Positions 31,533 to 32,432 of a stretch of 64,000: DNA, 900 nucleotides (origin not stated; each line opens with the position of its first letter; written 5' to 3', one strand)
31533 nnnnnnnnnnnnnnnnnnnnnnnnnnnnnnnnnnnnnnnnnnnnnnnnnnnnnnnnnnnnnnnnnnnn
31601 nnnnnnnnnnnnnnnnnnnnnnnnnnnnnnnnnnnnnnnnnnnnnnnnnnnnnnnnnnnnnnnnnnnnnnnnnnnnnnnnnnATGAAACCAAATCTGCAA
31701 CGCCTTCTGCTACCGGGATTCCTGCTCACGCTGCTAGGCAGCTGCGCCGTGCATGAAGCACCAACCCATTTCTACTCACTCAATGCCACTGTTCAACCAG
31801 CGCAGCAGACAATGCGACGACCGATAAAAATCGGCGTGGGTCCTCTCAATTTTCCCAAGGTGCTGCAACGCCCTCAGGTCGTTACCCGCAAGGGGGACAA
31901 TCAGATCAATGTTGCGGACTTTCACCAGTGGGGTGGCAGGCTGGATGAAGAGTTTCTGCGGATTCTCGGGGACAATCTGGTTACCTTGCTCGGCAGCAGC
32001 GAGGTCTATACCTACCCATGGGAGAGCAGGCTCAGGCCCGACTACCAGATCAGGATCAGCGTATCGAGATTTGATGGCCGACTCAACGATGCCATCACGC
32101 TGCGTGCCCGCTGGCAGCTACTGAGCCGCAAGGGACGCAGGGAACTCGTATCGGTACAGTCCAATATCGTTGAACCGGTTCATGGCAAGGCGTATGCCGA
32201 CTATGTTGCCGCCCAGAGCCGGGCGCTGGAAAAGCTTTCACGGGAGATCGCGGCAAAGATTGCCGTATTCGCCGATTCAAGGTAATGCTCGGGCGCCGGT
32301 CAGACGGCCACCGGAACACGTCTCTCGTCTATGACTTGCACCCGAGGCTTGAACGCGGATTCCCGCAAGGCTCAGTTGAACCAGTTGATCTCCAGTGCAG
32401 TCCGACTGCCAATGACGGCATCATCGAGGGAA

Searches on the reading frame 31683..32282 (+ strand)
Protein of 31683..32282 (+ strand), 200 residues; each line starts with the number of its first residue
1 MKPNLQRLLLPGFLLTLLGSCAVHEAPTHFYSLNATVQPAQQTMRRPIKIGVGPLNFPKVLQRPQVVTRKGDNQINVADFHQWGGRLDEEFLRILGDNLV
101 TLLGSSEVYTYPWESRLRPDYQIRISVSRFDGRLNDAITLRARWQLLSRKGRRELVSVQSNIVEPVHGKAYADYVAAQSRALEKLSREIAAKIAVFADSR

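Call 31: search_protein_families(library=pfam, proteins=[window:31683-32282:+], max_evalue=0.00001)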
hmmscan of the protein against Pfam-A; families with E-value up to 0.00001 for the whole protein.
window:31683-32282:+ (200 aa): 1 family
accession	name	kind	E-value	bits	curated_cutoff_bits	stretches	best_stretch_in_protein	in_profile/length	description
PF03886.18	ABC_trans_aux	-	3.2e-43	147.5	26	1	31-190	1-161/161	ABC-type transport auxiliary lipoprotein component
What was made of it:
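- Checked: The PqiC-like ORF at 31683-32285 has a Pfam hit, ABC_trans_aux (call 31).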
